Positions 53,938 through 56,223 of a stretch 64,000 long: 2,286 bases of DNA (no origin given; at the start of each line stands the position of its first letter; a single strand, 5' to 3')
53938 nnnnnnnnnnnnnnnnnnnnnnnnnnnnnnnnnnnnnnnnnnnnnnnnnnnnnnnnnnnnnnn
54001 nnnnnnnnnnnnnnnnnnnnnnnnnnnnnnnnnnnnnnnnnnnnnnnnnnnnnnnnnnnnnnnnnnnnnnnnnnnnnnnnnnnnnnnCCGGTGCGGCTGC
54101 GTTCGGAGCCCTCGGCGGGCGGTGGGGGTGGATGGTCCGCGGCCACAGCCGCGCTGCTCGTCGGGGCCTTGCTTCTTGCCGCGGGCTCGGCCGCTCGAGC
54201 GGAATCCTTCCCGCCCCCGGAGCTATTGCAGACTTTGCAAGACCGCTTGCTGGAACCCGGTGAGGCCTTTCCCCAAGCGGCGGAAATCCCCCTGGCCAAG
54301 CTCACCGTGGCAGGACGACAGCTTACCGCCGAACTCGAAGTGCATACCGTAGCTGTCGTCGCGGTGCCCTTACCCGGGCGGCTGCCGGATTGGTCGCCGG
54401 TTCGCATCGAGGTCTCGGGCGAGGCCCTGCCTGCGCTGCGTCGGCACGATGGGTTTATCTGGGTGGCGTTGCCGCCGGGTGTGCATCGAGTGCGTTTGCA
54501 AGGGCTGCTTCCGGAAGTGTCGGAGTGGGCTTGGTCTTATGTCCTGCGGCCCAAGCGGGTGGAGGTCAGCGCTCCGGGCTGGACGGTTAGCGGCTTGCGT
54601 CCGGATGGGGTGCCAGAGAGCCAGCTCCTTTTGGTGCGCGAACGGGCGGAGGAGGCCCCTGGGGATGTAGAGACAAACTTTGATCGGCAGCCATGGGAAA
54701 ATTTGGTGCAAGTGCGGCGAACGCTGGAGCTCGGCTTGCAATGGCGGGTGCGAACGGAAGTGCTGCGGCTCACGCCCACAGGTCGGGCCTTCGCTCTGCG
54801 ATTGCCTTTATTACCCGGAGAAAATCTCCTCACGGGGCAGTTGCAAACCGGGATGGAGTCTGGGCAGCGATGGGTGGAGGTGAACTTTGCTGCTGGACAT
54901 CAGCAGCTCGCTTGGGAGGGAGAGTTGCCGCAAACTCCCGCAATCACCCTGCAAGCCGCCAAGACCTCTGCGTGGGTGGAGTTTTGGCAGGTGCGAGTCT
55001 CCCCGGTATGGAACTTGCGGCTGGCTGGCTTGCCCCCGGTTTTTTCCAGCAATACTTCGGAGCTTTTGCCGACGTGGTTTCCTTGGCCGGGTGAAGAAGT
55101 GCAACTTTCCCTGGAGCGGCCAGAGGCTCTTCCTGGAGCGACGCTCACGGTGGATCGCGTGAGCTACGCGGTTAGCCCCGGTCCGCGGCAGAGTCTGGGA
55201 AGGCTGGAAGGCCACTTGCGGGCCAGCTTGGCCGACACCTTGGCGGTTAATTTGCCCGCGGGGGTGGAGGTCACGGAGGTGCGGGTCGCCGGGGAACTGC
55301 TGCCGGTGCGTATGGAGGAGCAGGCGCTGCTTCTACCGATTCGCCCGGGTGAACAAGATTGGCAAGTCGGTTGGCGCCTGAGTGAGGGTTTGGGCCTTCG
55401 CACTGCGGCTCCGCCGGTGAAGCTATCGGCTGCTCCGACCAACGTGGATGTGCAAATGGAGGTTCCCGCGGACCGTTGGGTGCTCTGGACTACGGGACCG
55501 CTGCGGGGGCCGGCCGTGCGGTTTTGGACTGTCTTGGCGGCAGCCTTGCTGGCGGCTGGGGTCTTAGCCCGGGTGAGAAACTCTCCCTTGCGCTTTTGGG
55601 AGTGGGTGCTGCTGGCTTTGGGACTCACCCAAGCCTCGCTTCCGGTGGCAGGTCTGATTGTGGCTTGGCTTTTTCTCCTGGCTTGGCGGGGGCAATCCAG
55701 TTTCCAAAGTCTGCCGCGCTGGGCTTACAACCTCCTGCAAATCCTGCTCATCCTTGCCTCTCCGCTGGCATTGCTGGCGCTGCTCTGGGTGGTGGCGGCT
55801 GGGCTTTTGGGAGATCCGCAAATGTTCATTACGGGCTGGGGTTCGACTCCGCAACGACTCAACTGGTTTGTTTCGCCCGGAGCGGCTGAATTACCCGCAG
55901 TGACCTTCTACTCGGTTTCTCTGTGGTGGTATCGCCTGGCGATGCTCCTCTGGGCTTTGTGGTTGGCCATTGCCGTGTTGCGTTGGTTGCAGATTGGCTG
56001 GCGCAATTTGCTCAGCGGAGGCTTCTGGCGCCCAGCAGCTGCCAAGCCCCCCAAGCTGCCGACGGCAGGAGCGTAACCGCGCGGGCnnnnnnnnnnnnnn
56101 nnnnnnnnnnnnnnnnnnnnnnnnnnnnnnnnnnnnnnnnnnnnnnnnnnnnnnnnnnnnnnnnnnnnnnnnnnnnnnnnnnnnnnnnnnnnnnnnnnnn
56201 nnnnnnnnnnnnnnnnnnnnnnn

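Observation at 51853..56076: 1407-aa bipartite envelope protein with an internal second signal-peptide-like segment and no recognisable family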

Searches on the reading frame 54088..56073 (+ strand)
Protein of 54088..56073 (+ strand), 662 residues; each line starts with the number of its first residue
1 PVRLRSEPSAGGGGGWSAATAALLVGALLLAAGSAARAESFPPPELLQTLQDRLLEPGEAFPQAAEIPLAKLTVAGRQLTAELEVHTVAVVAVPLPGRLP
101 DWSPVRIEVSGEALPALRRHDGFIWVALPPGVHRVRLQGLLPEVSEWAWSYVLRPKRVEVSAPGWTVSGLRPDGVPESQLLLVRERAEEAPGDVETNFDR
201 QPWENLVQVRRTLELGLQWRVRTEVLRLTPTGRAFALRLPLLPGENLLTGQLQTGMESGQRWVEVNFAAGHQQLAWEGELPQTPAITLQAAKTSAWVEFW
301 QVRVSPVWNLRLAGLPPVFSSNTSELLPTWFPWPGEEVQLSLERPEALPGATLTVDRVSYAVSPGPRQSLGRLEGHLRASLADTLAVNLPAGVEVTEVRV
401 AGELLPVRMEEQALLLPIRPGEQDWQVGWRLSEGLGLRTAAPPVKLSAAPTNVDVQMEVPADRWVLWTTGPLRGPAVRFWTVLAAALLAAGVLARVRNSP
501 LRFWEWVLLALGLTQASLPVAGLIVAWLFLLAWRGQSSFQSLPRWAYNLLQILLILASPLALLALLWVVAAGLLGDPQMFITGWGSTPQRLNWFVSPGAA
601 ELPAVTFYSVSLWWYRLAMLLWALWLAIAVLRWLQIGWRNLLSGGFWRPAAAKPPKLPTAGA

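Call 3: search_protein_families(library=pfam, proteins=[window:54133-56073:+], max_evalue=1)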
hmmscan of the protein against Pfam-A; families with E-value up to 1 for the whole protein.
window:54133-56073:+ (647 aa): 0 families

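Call 4: search_protein_families(library=ncbifam, proteins=[window:54133-56073:+], max_evalue=1)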
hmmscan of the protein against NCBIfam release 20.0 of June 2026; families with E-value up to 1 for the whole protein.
window:54133-56073:+ (647 aa): 0 families

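Call 56: search_protein_representatives(protein=window:54088-56073:+)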
Query: 662 residues. Proteins with E-value up to 0.001 (for the whole library): 2263; up to 1e-10: 1806; up to 1e-30: 1322. The best 150 are listed.
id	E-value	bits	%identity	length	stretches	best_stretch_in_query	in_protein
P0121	1.5e-193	661.4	51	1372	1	13-659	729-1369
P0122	5.6e-187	639.7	50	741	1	19-642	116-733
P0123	1.4e-169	582.2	48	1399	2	19-656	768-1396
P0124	5.7e-167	573.5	47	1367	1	14-658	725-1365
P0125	2.6e-165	568.0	47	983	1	20-655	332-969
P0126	4.4e-165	567.3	46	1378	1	20-653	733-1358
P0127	4.3e-159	547.5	44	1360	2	5-656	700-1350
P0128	5.0e-159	547.3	42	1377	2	19-658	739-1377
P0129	1.6e-158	545.6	44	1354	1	19-651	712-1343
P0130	1.5e-157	542.4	43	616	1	38-648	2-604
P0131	1.1e-156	539.5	43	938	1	19-652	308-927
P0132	4.5e-155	534.2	44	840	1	16-653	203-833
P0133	1.0e-154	533.0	44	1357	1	24-648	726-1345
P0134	5.9e-153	527.2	45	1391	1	17-654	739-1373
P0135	8.6e-149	513.5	40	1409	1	17-653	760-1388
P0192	1.5e-114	400.2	38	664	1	14-650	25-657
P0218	1.3e-111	390.5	40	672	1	23-651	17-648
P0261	4.7e-108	378.8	36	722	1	24-659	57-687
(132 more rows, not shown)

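Call 58: find_encoding_contigs(protein=P0218, flank=6000, max_places=3)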
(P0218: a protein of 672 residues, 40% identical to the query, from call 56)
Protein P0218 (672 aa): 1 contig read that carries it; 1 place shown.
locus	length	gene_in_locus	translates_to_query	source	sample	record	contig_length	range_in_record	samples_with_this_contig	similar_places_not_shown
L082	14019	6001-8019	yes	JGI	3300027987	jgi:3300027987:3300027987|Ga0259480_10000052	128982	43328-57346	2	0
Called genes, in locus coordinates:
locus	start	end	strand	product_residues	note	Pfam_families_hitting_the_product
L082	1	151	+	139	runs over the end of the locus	PF07681:DoxX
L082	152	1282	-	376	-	PF01734:Patatin (weak)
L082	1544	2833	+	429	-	PF00092:VWA, PF13519:VWA_2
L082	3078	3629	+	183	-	-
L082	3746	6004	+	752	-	-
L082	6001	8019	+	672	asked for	-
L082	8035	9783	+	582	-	PF13231:PMT_2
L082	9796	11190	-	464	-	PF13727:CoA_binding_3, PF02397:Bac_transf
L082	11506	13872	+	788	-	PF00535:Glycos_transf_2, PF10111:Glyco_tranf_2_2, PF13641:Glyco_tranf_2_3, PF13439:Glyco_transf_4, PF00534:Glycos_transf_1, PF13692:Glyco_trans_1_4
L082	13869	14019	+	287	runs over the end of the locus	PF00535:Glycos_transf_2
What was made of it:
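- In one locus (L082) a PMT_2 GT-C glycosyltransferase gene follows directly, with Bac_transf and GT2/GT4 genes nearby (call 58).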

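Call 59: find_encoding_contigs(protein=P0192, flank=6000, max_places=3)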
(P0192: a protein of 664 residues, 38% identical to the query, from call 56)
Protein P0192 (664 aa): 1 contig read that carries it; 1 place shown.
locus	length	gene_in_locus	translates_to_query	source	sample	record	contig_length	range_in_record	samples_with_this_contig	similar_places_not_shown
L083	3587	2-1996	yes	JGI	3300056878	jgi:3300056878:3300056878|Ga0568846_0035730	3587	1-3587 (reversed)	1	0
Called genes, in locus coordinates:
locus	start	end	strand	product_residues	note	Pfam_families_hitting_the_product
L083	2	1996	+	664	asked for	?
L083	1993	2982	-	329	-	PF13646:HEAT_2 (faint)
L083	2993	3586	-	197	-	?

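Call 62: find_encoding_contigs(protein=P0261, flank=6000, max_places=3)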
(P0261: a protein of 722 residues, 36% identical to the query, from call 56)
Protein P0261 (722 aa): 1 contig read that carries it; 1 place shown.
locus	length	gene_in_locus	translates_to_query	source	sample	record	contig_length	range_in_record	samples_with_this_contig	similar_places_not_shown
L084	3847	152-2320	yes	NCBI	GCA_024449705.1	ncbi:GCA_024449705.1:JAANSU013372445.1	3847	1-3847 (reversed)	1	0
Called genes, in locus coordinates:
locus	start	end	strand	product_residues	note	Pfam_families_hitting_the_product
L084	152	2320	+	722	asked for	-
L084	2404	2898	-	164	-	PF13302:Acetyltransf_3 (weak), PF13420:Acetyltransf_4, PF00583:Acetyltransf_1, PF13508:Acetyltransf_7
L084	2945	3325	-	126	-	PF01042:Ribonuc_L-PSP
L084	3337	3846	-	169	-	?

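Call 63: find_homologous_proteins(query=P0218, max_evalue=1e-10)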
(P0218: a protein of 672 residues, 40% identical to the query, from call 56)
Query P0218 (672 aa): 307 proteins with E <= 1e-10 among 8000 candidates; the best 120 are listed.
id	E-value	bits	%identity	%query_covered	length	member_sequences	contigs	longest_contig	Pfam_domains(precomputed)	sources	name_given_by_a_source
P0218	0.0e+0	1491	100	100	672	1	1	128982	-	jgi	-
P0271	2.6e-166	573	47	94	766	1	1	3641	-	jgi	jgi:hypothetical protein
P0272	2.5e-160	553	46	93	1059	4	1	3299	-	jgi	jgi:hypothetical protein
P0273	2.4e-159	550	44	94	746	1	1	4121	-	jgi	jgi:hypothetical protein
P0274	6.4e-159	549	44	89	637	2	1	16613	-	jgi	jgi:hypothetical protein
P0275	4.2e-158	546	47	92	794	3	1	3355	-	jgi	jgi:hypothetical protein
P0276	4.5e-157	543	44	96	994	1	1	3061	-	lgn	-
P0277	1.0e-156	541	46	92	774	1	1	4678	-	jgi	jgi:hypothetical protein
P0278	8.4e-154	532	47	93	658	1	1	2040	-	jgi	jgi:hypothetical protein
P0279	6.8e-153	529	44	92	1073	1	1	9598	-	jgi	jgi:hypothetical protein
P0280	1.6e-152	528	45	91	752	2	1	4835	-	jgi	jgi:hypothetical protein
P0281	3.7e-152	526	45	92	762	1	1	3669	-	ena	-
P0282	1.3e-151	525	43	92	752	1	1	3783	-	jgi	jgi:hypothetical protein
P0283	1.5e-151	524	44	92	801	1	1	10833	-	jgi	jgi:hypothetical protein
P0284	6.9e-151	522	43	91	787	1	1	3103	-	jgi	jgi:hypothetical protein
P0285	9.2e-151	522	45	93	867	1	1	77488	-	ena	-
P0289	1.0e-148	515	43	91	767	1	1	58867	-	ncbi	-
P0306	5.6e-144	499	42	96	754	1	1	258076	-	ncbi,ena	-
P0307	5.7e-144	499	43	93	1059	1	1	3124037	-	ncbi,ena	-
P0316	3.4e-141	490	43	94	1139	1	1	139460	-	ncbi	-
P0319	2.8e-140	487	43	93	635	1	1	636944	-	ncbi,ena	-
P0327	9.8e-140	485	39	95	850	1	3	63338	-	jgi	-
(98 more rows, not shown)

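Call 64: find_encoding_contigs(protein=P0319, flank=8000, max_places=2)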
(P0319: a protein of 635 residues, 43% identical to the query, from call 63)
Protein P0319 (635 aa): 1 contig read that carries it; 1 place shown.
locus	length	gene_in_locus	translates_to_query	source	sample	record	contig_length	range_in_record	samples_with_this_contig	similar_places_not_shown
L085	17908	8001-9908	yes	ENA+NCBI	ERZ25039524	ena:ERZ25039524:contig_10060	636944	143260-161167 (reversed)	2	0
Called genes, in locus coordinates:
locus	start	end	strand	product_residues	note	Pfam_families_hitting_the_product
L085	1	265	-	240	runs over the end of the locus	-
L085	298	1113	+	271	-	PF02353:CMAS (weak), PF03848:TehB (weak), PF01135:PCMT (weak), PF01209:Ubie_methyltran, PF13847:Methyltransf_31, PF08241:Methyltransf_11, PF08242:Methyltransf_12, PF13649:Methyltransf_25, +1 more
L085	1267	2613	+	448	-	PF06537:DHOR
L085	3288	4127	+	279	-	PF10415:FumaraseC_C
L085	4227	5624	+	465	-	PF11794:HpaB_N, PF03241:HpaB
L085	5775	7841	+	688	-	-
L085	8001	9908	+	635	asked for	-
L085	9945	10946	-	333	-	PF23368:DUF7092 (weak), PF01435:Peptidase_M48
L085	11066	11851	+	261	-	PF00378:ECH_1, PF16113:ECH_2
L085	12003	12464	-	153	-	-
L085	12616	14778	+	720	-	PF05226:CHASE2, PF13492:GAF_3 (weak), PF13487:HD_5, PF01966:HD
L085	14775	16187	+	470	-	PF14561:TPR_20 (faint), PF07719:TPR_2 (faint), PF13414:TPR_11 (weak), PF13432:TPR_16 (weak)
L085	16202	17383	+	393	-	PF04773:FecR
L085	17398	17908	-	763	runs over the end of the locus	PF03176:MMPL, PF12349:Sterol-sensing (faint), PF02460:Patched (faint), PF03176:MMPL, PF00873:ACR_tran (weak)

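Call 65: find_encoding_contigs(protein=P0307, flank=8000, max_places=2)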
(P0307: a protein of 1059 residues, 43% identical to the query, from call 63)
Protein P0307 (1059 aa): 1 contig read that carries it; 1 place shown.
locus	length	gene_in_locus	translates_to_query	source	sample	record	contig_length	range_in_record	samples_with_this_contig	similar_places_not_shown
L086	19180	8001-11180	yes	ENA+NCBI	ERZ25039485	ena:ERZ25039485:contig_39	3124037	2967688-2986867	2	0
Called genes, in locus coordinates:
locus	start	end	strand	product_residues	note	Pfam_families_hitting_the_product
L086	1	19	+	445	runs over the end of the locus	PF07044:DUF1329, PF17131:TP_0789-like (weak)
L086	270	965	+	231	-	PF05433:Rick_17kDa_Anti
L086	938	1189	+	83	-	-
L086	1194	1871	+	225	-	PF00072:Response_reg, PF00486:Trans_reg_C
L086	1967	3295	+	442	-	PF26769:HAMP_PhoQ, PF02518:HATPase_c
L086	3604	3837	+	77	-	-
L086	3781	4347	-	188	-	PF00929:RNase_T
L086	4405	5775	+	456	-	PF00291:PALP, PF00571:CBS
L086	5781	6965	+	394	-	PF01053:Cys_Met_Meta_PP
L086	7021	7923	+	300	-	-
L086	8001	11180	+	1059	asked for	-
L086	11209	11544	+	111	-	PF01329:Pterin_4a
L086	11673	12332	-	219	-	PF01596:Methyltransf_3, PF13578:Methyltransf_24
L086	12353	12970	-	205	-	PF21176:RecR_HhH, PF01751:Toprim, PF13662:Toprim_4, PF21175:RecR_C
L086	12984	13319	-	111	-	PF02575:YbaB_DNA_bd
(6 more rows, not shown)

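Call 66: find_encoding_contigs(protein=P0306, flank=8000, max_places=2)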
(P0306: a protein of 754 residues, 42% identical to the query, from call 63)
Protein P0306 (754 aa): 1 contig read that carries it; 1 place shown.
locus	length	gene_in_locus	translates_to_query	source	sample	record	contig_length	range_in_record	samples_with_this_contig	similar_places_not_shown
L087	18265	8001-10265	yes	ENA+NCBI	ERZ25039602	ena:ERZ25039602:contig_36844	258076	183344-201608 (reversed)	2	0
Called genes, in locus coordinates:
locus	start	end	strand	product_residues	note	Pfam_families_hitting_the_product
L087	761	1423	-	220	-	-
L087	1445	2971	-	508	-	PF00478:IMPDH (weak), PF03060:NMO, PF01070:FMN_dh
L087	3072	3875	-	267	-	PF00378:ECH_1, PF16113:ECH_2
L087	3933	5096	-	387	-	PF00149:Metallophos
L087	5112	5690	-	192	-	PF00106:adh_short, PF13561:adh_short_C2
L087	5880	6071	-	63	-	PF00106:adh_short, PF13561:adh_short_C2 (weak)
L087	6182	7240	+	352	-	-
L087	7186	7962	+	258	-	-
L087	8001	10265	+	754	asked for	-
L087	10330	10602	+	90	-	-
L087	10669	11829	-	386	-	PF01757:Acyl_transf_3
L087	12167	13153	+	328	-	PF00248:Aldo_ket_red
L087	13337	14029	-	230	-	PF01346:FKBP_N, PF00254:FKBP_C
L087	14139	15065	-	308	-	PF00263:Secretin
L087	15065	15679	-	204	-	PF01323:DSBA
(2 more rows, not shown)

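Call 69: find_encoding_contigs(protein=P0274, flank=8000, max_places=2)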
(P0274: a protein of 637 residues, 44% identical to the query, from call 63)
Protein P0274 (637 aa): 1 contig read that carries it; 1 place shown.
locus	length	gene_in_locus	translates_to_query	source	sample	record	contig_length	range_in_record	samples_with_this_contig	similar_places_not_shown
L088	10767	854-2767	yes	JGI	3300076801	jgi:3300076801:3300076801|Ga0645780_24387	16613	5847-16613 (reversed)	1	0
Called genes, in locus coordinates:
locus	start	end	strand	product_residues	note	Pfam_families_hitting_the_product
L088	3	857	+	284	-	?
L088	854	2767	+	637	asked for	-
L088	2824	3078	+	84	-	-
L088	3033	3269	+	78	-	PF00903:Glyoxalase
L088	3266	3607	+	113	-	PF25213:HVO_A0261_N (weak), PF12840:HTH_20, PF01022:HTH_5, PF12802:MarR_2, PF13412:HTH_24 (faint), PF01047:MarR, PF09339:HTH_IclR (weak)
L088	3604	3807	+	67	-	-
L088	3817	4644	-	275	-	PF13424:TPR_12, PF17874:TPR_MalT, PF00515:TPR_1 (faint), PF07719:TPR_2 (faint), PF07721:TPR_4 (faint), PF13181:TPR_8 (faint), PF13374:TPR_10 (faint), PF17874:TPR_MalT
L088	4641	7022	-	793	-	PF00211:Guanylate_cyc, PF13191:AAA_16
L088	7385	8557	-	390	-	-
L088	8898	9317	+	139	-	PF00072:Response_reg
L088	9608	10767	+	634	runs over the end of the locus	PF00664:ABC_membrane (weak), PF00005:ABC_tran, PF13304:AAA_21 (faint)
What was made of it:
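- The only support is apparent two-gene calls in some metagenome contigs (calls 58, 64, 69).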

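Call 70: find_encoding_contigs(protein=P0289, flank=8000, max_places=2)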
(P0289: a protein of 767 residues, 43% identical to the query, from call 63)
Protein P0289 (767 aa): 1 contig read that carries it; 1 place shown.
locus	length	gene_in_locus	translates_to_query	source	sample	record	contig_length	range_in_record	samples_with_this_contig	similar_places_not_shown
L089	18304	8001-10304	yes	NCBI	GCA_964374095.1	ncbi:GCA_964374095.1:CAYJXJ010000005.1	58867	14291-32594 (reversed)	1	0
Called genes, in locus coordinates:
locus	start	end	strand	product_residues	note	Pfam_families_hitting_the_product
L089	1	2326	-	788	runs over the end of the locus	PF13522:GATase_6, PF01493:GXGXG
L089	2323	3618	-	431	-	PF01645:Glu_synthase, PF01070:FMN_dh (weak)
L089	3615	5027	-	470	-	PF01645:Glu_synthase (faint)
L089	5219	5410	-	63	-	-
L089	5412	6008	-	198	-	-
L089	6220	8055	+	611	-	-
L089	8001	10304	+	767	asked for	-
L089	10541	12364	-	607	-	PF02985:HEAT (faint), PF13646:HEAT_2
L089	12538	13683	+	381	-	PF13173:AAA_14, PF13635:DUF4143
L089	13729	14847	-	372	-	-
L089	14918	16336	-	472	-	-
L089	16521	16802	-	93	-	-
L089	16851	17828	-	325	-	PF00248:Aldo_ket_red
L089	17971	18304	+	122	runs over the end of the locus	-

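Call 71: find_encoding_contigs(protein=P0327, flank=8000, max_places=2)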
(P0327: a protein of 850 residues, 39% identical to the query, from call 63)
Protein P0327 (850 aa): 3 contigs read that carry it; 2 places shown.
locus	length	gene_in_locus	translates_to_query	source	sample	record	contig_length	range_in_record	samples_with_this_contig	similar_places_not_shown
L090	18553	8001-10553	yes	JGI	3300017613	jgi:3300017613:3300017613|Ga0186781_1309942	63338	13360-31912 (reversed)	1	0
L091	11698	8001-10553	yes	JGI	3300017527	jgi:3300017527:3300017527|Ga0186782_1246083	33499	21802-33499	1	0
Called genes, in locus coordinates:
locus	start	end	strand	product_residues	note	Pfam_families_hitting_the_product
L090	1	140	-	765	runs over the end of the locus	PF00027:cNMP_binding, PF00939:Na_sulph_symp, PF03600:CitMHS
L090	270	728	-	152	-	-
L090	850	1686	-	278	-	PF00520:Ion_trans, PF08016:PKD_channel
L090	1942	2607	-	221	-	PF00440:TetR_N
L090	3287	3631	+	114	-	PF04430:DUF498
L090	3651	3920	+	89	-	PF05899:Cupin_3, PF07883:Cupin_2 (weak)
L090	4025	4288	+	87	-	-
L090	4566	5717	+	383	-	PF08239:SH3_3, PF07238:PilZ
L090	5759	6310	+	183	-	PF01965:DJ-1_PfpI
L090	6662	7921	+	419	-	-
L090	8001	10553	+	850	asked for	-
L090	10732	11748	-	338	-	PF04055:Radical_SAM, PF06463:Mob_synth_C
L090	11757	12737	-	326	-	PF00535:Glycos_transf_2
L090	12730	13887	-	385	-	-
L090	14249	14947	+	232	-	PF01841:Transglut_core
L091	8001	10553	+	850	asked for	-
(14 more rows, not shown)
